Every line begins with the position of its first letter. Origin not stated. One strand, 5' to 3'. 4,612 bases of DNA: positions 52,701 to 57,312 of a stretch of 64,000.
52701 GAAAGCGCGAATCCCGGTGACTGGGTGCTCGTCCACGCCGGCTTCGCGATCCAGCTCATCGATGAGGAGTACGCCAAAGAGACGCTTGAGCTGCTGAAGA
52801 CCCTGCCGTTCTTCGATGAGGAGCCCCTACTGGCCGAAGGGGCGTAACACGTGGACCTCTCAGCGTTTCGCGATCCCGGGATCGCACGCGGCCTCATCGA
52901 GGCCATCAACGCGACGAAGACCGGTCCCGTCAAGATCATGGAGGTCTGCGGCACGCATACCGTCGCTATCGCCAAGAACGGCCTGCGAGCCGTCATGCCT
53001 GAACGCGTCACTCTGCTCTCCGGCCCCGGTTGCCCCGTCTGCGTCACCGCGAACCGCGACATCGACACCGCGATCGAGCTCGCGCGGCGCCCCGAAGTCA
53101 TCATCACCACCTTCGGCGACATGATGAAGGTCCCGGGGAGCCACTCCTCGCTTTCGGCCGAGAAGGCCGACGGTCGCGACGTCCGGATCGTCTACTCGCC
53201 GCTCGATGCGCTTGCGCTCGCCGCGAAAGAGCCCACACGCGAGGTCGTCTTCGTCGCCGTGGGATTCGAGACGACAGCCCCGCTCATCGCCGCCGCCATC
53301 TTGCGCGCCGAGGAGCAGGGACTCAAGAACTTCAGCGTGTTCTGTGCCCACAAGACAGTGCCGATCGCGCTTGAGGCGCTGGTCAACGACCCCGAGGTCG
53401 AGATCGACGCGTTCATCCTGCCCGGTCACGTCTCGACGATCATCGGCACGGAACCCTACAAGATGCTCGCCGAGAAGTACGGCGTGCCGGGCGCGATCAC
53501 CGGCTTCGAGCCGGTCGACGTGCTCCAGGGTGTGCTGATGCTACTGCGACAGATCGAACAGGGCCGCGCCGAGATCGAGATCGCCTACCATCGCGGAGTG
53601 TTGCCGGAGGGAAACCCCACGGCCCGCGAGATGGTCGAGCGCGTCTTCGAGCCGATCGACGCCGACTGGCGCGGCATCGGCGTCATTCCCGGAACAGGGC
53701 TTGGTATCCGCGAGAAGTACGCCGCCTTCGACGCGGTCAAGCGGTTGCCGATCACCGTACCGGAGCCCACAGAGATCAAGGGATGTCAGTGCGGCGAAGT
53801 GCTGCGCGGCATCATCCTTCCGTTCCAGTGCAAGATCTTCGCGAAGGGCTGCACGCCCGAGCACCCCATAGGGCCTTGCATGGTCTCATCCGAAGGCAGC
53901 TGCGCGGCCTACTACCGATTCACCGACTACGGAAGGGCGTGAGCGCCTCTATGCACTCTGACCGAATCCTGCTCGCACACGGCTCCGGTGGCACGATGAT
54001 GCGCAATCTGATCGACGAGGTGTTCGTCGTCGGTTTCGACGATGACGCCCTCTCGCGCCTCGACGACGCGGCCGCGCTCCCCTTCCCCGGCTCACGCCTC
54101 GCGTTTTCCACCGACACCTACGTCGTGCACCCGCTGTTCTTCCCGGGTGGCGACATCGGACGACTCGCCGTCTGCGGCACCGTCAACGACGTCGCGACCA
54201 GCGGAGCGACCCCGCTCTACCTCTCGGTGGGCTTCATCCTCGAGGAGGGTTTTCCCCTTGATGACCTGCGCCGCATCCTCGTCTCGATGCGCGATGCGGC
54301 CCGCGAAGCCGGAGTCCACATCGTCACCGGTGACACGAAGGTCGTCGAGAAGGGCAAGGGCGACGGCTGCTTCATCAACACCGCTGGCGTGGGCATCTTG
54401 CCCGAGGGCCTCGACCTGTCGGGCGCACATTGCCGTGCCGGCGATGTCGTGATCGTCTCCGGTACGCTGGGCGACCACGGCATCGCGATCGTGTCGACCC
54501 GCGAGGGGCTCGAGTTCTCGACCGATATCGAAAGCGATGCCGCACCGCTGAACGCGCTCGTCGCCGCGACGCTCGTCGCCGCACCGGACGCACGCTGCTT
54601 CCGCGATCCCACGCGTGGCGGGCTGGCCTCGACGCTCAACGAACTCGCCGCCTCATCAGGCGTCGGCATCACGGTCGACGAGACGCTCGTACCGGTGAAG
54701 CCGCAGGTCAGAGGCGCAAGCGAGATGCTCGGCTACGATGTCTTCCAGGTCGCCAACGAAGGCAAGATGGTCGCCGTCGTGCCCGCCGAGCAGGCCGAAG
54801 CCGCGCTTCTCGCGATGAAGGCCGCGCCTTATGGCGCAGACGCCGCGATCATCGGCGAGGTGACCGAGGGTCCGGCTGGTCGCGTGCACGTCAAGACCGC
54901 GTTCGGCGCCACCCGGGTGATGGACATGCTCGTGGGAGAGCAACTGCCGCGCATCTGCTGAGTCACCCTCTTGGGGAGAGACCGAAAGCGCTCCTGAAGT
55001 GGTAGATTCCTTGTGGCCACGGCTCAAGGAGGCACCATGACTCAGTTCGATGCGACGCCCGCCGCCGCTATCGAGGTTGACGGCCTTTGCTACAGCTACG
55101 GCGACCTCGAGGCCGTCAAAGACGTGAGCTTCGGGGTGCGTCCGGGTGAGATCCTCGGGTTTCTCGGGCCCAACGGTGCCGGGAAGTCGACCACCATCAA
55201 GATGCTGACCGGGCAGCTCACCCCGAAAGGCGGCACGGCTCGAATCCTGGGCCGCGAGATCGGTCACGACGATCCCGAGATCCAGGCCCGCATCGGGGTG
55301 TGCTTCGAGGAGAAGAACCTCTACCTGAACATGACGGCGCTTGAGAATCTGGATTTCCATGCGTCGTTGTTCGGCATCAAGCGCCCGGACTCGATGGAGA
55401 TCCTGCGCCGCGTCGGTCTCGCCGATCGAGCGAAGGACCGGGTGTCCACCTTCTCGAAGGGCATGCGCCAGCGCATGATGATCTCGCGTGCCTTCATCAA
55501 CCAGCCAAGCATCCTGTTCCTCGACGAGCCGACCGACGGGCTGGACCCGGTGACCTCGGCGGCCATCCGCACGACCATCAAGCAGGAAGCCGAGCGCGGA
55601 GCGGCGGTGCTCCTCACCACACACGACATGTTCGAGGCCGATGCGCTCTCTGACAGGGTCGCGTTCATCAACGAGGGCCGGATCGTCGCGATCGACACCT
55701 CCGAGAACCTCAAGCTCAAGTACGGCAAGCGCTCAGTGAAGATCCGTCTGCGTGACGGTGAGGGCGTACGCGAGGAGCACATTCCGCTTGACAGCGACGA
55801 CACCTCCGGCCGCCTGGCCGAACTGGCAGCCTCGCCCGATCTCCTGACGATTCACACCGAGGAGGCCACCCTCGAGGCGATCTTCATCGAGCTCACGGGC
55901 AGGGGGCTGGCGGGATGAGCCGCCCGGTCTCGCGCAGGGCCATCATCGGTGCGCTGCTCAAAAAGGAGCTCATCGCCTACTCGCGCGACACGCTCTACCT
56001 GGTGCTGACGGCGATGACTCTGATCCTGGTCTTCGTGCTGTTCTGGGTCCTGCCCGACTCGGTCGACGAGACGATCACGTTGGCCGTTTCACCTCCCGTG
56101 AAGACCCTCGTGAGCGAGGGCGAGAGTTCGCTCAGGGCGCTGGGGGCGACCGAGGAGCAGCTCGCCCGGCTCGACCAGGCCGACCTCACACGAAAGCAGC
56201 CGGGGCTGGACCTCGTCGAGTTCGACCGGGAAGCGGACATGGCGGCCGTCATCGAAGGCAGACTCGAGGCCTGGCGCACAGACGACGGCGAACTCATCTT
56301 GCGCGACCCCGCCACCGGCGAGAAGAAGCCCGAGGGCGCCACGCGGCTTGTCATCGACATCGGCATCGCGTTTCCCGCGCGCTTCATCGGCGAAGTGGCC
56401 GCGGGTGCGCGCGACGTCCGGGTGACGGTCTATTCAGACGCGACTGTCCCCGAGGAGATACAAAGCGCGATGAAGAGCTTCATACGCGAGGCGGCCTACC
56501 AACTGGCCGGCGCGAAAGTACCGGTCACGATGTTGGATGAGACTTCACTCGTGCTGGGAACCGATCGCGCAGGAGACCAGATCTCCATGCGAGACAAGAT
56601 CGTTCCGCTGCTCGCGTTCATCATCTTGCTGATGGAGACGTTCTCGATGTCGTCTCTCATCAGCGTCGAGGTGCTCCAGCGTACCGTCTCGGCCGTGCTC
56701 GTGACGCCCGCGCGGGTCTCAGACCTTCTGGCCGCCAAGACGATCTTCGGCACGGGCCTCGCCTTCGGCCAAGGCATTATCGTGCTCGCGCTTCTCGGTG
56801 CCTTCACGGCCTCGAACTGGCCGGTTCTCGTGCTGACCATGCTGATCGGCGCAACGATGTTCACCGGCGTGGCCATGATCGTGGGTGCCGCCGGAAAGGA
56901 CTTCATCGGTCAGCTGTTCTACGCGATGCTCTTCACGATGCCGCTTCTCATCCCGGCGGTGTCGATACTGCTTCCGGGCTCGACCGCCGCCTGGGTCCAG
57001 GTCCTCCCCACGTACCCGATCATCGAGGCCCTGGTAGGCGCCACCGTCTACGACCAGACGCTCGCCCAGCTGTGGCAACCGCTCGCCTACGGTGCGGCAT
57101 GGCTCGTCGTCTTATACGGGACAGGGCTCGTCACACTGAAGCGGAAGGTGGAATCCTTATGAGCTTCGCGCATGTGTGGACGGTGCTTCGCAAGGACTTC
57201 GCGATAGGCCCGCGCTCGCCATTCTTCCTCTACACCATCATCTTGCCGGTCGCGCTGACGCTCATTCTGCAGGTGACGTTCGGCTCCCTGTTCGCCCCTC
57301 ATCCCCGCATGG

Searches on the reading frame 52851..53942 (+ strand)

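Call 66: search_protein_families(library=ncbifam, proteins=[window:52851-53942:+], max_evalue=0.000001)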
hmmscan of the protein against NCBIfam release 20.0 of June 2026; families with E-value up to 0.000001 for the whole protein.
window:52851-53942:+ (363 aa): 1 family
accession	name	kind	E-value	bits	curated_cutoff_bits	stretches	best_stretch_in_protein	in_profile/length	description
TIGR00075.1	hypD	equivalog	2.5e-143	477.4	192.8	1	15-358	19-367/372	hydrogenase formation protein HypD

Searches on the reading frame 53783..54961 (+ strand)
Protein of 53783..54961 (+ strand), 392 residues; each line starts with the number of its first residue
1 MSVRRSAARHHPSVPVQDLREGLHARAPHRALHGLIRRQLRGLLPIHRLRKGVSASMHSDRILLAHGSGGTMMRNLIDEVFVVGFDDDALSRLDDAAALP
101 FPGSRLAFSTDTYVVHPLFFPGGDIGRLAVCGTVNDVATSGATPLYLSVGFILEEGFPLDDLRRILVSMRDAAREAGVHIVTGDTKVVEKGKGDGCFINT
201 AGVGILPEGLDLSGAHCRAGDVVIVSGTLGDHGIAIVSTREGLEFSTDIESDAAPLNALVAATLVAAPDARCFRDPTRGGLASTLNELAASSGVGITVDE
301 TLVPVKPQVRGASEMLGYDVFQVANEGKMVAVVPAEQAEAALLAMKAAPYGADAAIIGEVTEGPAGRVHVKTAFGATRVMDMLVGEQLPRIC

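Call 65: search_protein_families(library=pfam, proteins=[window:53783-54961:+], max_evalue=1e-8)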
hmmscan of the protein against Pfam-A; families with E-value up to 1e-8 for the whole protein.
window:53783-54961:+ (392 aa): 2 families
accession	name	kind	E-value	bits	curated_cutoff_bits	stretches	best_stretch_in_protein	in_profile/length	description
PF02769.27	AIRS_C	-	2e-30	106.5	23.1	1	218-371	1-156/156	AIR synthase related protein, C-terminal domain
PF00586.29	AIRS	-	5.3e-25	88.5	24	1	94-205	2-111/112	AIR synthase related protein, N-terminal domain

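Call 66: search_protein_families(library=ncbifam, proteins=[window:53783-54961:+], max_evalue=0.000001)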
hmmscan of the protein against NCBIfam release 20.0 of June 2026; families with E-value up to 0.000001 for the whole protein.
window:53783-54961:+ (392 aa): 7 families
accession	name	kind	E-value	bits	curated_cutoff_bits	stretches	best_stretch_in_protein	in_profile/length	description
TIGR02124.1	hypE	equivalog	9.1e-137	455.5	251.6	1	61-392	1-332/332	hydrogenase expression/formation protein HypE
TIGR01379.1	thiL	equivalog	8e-28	97.3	184.15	1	86-369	17-302/320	thiamine-phosphate kinase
NF004353.0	PRK05731.2-2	equivalog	1.5e-19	70.2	301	1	93-364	19-281/311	thiamine-phosphate kinase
NF004351.0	PRK05731.1-4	equivalog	4.8e-19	68.6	324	1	94-371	39-306/321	thiamine-phosphate kinase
TIGR00476.1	selD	equivalog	3.1e-12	46.3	125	1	92-343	44-293/311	selenide, water dikinase SelD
NF004350.0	PRK05731.1-1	equivalog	2.3e-09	36.6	441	1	94-247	29-181/325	thiamine-phosphate kinase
TIGR01736.1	FGAM_synth_II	equivalog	6.7e-08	31.3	525.75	1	130-371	94-341/718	phosphoribosylformylglycinamidine synthase subunit PurL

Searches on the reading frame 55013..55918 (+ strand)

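Call 65: search_protein_families(library=pfam, proteins=[window:55013-55918:+], max_evalue=1e-8)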
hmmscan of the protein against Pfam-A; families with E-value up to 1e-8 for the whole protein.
window:55013-55918:+ (301 aa): 2 families
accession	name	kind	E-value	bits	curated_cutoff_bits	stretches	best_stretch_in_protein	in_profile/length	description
PF00005.33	ABC_tran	-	3.6e-34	118.7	25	1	35-174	1-136/137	ABC transporter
PF13304.12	AAA_21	-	3.8e-12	47.3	27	0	138-208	229-302/304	AAA domain, putative AbiEii toxin, Type IV TA system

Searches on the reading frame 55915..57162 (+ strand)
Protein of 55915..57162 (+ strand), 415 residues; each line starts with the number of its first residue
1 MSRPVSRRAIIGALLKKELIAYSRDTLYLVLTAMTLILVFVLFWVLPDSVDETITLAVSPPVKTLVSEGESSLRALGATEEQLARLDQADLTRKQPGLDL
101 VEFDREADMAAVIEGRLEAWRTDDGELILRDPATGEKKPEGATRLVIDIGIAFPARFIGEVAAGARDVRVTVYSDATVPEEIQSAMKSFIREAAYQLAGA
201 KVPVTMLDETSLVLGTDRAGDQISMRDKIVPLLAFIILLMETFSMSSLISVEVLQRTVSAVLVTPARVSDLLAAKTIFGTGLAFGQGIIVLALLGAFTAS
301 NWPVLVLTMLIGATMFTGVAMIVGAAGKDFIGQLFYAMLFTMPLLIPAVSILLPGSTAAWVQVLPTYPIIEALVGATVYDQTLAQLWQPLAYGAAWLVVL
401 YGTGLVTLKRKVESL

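Call 65: search_protein_families(library=pfam, proteins=[window:55915-57162:+], max_evalue=1e-8)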
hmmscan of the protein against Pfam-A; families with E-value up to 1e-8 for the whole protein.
window:55915-57162:+ (415 aa): 2 families
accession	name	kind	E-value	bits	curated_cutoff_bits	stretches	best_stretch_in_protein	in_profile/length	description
PF12698.13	ABC2_membrane_3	-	2.8e-12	46.9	31.6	1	129-403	94-344/347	ABC-2 family transporter protein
PF01061.29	ABC2_membrane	-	6.9e-09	36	26.9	0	216-374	42-207/211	ABC-2 type transporter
